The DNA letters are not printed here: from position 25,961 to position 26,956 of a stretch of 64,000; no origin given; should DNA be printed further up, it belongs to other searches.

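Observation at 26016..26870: Compositionally atypical orphan gene inserted between dnaG-rpoD and rpoBC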

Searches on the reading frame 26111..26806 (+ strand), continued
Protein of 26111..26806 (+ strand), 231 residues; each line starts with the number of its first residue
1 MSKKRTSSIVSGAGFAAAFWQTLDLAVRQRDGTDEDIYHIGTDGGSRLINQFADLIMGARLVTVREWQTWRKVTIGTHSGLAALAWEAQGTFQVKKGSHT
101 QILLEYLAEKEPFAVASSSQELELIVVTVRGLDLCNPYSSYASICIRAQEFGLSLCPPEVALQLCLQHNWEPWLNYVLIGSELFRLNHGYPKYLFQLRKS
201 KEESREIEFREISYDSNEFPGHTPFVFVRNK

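Call 76: fold_search(model_id=the predicted structure, library=pdb)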
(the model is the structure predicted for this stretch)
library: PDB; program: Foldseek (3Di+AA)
matches with E <= 10: 107; with E <= 0.001: 0
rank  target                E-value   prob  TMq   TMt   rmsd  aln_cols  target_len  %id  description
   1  8hno_B                2.0e-01  0.15  0.13  0.18  15.0       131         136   11  Archaeal transcription factor Wild type (released 2023-09-13)
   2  8hno_A                2.0e-01  0.15  0.13  0.22  15.0       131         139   11  Archaeal transcription factor Wild type (released 2023-09-13)
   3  8hnp_B                2.2e-01  0.11  0.13  0.17  15.2       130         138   12  Archaeal transcription factor Mutant (released 2023-09-13)
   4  5b1x_C                3.2e-01  0.28  0.26  0.41   9.3       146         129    9  Crystal structure of human dendritic cell inhibitory receptor (DCIR) C-type lectin domain in complex with biantennary  (released 2016-05-11)
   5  8h4v_B                5.6e-01  0.33  0.27  0.42   6.7       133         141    8  Mincle CRD complex with PGL trisaccharide (released 2023-08-09)
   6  3wbp_A                6.3e-01  0.14  0.24  0.38  10.2       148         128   10  Crystal structure of carbohydrate recognition domain of Blood Dendritic Cell Antigen-2 (BDCA2) lectin (crystal form-1) (released 2013-12-25)
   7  8hnp_A                6.3e-01  0.08  0.13  0.18  13.9       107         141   12  Archaeal transcription factor Mutant (released 2023-09-13)
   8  5b1w_A                7.1e-01  0.20  0.27  0.42   9.2       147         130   10  Crystal structure of human dendritic cell inhibitory receptor (DCIR) C-type lectin domain in ligand-free form (released 2016-05-11)
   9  7kys_A                8.0e-01  0.07  0.13  0.13  10.7       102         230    7  Crystal structure of human BCCIP beta (Native2) (released 2021-06-09)
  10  3wbq_B                8.6e-01  0.10  0.22  0.35   9.0       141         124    9  Crystal structure of carbohydrate recognition domain of Blood Dendritic Cell Antigen-2 (BDCA2) lectin (crystal form-2) (released 2013-12-25)
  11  4bix_B                9.7e-01  0.04  0.12  0.13  18.4       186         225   16  Crystal structure of CpxAHDC (monoclinic form 1) (released 2014-02-12)
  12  7ey0_R                9.7e-01  0.04  0.17  0.20  19.0       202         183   12  Local CryoEM structure of the SARS-CoV-2 S6PV2 in complex with BD-813 Fab and BD-744 Fab (released 2021-09-08)
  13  8zbq_F                1.2e+00  0.03  0.15  0.18  19.2       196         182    8  Local map of Omicron Subvariant JN.1 RBD with ACE2 (released 2024-09-18)
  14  7kys_C                1.3e+00  0.07  0.13  0.13  10.0        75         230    7  Crystal structure of human BCCIP beta (Native2) (released 2021-06-09)
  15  2qy0_D                1.4e+00  0.04  0.15  0.15  12.2       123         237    9  Active dimeric structure of the catalytic domain of C1r reveals enzyme-product like contacts (released 2008-02-05)
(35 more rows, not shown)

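Call 81: search_protein_families(library=pfam, proteins=[L127:5756-7354:+, L162:344-2194:+, L159:110-1636:+, L106:5777-7366:+, L108:497-2131:+, L091:34-1857:+, P0110, P0006, P0009], max_evalue=0.01)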
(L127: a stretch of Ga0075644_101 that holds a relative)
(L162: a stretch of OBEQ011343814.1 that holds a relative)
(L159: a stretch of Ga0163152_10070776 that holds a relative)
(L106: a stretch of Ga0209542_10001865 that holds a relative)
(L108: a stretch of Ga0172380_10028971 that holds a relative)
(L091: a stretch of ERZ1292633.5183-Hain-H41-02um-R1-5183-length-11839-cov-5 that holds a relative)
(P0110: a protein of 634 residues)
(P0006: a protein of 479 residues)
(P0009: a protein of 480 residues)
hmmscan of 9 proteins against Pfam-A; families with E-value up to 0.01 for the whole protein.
L127:5756-7354:+ (533 aa): 1 family
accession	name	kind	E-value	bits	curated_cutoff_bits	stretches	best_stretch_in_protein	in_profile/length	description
PF14284.11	PcfJ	-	2.1e-06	28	25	1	109-231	26-133/147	PcfJ-like protein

L162:344-2194:+ (617 aa): 0 families

L159:110-1636:+ (509 aa): 1 family
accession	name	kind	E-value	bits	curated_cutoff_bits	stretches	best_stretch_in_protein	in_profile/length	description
PF14284.11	PcfJ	-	8e-10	39.1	25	1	86-200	26-135/147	PcfJ-like protein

L106:5777-7366:+ (530 aa): 1 family
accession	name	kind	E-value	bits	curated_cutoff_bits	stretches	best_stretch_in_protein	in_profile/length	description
PF14284.11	PcfJ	-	6.3e-11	42.7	25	1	112-227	27-137/147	PcfJ-like protein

L108:497-2131:+ (545 aa): 1 family
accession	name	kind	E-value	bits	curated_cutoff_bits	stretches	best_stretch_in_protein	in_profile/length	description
PF14284.11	PcfJ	-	1.6e-12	47.9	25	1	125-240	26-136/147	PcfJ-like protein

L091:34-1857:+ (608 aa): 0 families

P0110 (634 aa): 0 families

P0006 (479 aa): 0 families

P0009 (480 aa): 0 families

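Call 84: fold_search(model_id=the predicted structure, library=viral)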
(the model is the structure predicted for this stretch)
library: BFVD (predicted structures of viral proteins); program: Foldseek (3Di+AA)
matches with E <= 10: 125; with E <= 0.001: 0
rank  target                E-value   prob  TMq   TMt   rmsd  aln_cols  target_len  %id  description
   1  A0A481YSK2            2.2e-01  0.12  0.19  0.22  17.2       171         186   10  Uncharacterized protein [Marseillevirus LCMAC101]
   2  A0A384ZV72            3.2e-01  0.10  0.23  0.24  27.6       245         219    8  (no name in the UniProt tables at hand)
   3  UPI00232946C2         1.1e+00  0.09  0.14  0.35   8.6        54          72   17  (no name look-up for this kind of identifier)
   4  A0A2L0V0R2            1.1e+00  0.09  0.16  0.23   6.2        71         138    7  Uncharacterized protein [Agrobacterium phage Atu_ph07]
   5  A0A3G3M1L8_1          1.2e+00  0.06  0.13  0.07  10.1       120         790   13  (no name in the UniProt tables at hand)
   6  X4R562                1.3e+00  0.02  0.15  0.13  24.9       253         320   11  P protein [Puerto Almendras virus]
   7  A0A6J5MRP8            1.4e+00  0.06  0.13  0.15  21.8       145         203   14  Uncharacterized protein [uncultured Caudovirales phage]
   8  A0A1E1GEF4            1.7e+00  0.05  0.11  0.18  23.4       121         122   19  (no name in the UniProt tables at hand)
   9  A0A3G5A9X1            1.7e+00  0.02  0.11  0.10  22.4       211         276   12  Uncharacterized protein [Hyperionvirus sp.]
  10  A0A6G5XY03            1.7e+00  0.01  0.14  0.06  25.9       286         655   12  (no name in the UniProt tables at hand)
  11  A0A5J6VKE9            1.9e+00  0.06  0.13  0.05  22.1       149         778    6  Uncharacterized protein [Megaviridae environmental sample]
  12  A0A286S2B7            1.9e+00  0.04  0.13  0.14  20.1       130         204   12  Tail assembly chaperone [Arthrobacter phage Molivia]
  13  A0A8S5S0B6            2.0e+00  0.02  0.12  0.09  20.1       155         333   10  SsDNA-binding protein [Myoviridae sp. ctNQV2]
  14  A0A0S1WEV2            2.1e+00  0.05  0.14  0.21   8.9        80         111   10  (no name in the UniProt tables at hand)
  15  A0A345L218            2.2e+00  0.06  0.11  0.22  20.1       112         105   10  Uncharacterized protein [Streptomyces phage Blueeyedbeauty]
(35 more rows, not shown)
